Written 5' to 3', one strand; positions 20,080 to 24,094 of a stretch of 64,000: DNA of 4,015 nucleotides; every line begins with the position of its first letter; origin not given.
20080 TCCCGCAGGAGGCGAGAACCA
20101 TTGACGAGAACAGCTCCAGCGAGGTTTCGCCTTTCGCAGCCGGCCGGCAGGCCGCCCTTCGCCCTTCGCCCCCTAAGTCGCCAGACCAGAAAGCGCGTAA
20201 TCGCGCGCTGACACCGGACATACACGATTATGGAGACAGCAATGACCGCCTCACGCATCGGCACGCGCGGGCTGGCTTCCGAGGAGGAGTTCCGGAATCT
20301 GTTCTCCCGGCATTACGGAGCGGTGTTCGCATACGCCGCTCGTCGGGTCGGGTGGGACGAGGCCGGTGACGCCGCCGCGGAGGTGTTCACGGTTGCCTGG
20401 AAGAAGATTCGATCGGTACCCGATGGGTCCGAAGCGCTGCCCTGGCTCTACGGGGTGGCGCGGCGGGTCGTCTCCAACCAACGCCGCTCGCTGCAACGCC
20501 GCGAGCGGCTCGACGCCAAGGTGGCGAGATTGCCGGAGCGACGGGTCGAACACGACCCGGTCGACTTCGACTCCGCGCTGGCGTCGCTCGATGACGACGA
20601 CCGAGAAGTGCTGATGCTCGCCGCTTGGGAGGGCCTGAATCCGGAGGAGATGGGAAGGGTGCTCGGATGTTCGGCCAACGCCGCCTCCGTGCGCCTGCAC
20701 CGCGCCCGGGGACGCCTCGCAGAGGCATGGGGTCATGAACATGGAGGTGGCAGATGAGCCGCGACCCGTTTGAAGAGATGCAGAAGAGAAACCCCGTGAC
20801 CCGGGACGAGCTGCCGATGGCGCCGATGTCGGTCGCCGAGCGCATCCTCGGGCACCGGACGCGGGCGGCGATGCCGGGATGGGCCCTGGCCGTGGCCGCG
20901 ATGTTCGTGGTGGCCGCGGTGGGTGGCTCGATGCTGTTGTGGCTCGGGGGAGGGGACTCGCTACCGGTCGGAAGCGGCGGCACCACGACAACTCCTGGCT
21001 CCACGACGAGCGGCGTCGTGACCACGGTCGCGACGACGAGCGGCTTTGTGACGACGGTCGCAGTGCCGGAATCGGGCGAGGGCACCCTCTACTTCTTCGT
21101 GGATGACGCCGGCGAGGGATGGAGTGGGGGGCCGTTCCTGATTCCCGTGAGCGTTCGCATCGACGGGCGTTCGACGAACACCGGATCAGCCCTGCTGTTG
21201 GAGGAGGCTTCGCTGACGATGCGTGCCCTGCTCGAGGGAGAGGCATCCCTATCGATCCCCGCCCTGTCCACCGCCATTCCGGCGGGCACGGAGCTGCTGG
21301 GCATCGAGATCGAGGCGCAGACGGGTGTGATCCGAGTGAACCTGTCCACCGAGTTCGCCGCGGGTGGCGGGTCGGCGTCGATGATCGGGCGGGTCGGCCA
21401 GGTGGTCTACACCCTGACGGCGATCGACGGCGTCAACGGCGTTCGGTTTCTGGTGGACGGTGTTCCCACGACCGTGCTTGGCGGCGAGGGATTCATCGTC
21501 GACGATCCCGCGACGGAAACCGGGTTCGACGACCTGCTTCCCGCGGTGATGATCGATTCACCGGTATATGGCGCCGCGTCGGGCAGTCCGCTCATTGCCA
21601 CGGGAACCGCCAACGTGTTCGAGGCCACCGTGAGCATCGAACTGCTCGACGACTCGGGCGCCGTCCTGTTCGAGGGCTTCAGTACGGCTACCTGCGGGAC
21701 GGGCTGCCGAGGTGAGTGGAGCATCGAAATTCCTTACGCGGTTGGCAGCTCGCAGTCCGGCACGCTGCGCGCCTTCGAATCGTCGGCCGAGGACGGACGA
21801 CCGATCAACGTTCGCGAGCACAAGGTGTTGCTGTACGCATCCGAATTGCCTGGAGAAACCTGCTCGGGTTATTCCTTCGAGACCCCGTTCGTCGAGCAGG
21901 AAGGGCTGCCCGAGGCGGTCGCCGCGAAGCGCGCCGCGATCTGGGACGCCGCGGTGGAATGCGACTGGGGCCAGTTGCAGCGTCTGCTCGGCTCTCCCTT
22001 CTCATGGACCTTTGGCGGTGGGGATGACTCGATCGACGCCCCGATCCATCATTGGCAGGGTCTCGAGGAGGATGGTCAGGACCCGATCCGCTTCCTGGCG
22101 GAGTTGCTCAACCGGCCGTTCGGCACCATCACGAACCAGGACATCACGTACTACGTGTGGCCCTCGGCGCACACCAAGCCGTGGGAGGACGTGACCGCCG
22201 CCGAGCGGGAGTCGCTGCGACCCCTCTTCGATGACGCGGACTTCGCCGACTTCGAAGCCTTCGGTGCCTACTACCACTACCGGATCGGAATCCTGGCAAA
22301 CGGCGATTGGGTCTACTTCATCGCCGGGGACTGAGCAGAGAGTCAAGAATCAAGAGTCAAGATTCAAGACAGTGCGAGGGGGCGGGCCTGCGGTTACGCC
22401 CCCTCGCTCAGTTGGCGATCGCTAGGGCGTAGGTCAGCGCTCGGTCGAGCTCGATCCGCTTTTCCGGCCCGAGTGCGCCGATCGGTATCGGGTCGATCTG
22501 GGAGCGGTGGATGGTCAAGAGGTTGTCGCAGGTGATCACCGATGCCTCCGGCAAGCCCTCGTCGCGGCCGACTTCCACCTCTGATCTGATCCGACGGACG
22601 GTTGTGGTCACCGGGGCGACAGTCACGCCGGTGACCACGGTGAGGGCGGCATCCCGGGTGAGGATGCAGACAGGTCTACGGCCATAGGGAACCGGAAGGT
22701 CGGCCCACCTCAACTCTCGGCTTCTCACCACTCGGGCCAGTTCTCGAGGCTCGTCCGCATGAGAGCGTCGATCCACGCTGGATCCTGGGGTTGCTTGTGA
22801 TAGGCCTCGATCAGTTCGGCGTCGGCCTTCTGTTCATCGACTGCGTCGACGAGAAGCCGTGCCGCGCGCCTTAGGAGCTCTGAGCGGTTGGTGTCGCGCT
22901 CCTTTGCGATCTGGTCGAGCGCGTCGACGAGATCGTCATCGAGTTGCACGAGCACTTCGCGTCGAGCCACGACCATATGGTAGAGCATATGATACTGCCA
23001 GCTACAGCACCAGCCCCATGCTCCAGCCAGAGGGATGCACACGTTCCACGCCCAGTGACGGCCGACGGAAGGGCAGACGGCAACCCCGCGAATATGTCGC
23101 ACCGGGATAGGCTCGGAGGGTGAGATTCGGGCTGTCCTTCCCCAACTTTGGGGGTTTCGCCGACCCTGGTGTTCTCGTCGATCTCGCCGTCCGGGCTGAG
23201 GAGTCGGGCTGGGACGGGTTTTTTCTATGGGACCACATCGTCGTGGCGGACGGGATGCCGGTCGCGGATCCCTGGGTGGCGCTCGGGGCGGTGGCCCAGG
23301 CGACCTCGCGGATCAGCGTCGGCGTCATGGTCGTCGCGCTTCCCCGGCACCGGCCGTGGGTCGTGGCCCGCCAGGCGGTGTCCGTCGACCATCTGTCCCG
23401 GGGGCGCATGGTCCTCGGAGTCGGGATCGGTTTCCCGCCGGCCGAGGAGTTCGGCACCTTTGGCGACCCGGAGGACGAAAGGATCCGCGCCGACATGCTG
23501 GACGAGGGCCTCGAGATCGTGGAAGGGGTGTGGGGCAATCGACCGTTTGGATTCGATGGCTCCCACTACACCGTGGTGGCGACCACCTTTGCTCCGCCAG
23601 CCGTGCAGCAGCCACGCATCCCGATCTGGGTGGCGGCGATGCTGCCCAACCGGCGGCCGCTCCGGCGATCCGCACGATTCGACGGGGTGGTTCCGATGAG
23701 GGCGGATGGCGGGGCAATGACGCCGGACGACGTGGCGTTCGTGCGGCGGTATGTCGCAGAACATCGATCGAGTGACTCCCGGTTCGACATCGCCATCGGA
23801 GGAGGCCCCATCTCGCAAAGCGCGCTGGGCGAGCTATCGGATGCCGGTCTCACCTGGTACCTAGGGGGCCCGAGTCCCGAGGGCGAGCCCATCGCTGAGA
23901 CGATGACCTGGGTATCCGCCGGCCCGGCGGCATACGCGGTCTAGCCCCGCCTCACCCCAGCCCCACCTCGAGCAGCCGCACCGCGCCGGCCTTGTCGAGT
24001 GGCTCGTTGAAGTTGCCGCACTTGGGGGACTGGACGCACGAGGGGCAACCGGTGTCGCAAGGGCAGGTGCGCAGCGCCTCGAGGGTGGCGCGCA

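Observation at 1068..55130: Most intergenic spacers are built from tandem repeats with a strict 7-nt period, in many different unit sequences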

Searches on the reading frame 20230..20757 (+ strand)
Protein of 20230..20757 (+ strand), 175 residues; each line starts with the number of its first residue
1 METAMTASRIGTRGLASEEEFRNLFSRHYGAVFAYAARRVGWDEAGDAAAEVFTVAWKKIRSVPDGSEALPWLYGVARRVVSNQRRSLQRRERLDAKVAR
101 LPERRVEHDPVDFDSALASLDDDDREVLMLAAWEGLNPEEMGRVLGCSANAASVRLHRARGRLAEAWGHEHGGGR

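Call 55: search_protein_families(library=pfam, proteins=[window:20230-20757:+], max_evalue=0.0001)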
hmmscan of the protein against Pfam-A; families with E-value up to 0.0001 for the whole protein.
window:20230-20757:+ (175 aa): 4 families
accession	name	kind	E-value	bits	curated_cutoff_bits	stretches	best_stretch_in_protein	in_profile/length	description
PF08281.18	Sigma70_r4_2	-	1.7e-11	44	25.7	1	113-163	4-54/54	Sigma-70, region 4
PF04542.20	Sigma70_r2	-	4.5e-08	33.2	24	1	24-91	1-71/71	Sigma-70 region 2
PF04545.22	Sigma70_r4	-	1.3e-07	31.4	24.1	1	116-163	1-48/50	Sigma-70, region 4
PF07638.17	Sigma70_ECF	-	1.1e-05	25.8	21.1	1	77-167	91-183/185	ECF sigma factor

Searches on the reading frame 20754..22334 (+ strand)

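Call 55: search_protein_families(library=pfam, proteins=[window:20754-22334:+], max_evalue=0.0001)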
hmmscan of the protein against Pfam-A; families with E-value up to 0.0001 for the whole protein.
window:20754-22334:+ (526 aa): 2 families
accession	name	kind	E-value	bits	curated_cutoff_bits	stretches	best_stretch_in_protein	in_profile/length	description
PF10648.15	Gmad2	-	9.1e-21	74.4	25.7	1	265-348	2-85/86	Immunoglobulin-like domain of bacterial spore germination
PF10646.14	Germane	-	1.6e-19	71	23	1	150-238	29-115/117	Sporulation and spore germination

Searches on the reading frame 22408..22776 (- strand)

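Call 27: search_protein_families(library=pfam, proteins=[window:22408-22776:-], max_evalue=0.001)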
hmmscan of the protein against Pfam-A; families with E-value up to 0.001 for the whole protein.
window:22408-22776:- (122 aa): 1 family
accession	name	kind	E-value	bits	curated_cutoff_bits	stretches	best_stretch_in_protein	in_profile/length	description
PF02452.23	PemK_toxin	-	8.1e-09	36.1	23.1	1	21-116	4-107/109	PemK-like, MazF-like toxin of type II toxin-antitoxin system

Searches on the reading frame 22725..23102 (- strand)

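Call 55: search_protein_families(library=pfam, proteins=[window:22725-23102:-], max_evalue=0.0001)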
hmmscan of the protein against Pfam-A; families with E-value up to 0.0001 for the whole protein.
window:22725-23102:- (125 aa): 1 family
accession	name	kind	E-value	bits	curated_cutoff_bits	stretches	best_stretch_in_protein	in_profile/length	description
PF01402.27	RHH_1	-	2.3e-09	37.3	20.5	1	52-86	4-38/39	Ribbon-helix-helix protein, copG family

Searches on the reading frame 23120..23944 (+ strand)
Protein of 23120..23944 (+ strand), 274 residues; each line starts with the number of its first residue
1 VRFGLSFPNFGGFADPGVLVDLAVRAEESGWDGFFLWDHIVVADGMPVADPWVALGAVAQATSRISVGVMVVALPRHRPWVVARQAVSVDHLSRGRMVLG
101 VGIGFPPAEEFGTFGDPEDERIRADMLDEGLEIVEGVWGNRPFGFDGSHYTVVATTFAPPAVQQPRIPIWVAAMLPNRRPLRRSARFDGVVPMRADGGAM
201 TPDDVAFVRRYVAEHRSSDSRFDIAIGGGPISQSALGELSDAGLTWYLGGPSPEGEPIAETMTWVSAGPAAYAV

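Call 55: search_protein_families(library=pfam, proteins=[window:23120-23944:+], max_evalue=0.0001)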
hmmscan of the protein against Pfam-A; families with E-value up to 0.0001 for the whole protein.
window:23120-23944:+ (274 aa): 1 family
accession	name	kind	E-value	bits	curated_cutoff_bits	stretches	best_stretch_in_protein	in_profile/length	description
PF00296.26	Bac_luciferase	-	7.5e-38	131.1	27.9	1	15-231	21-229/314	Luciferase-like monooxygenase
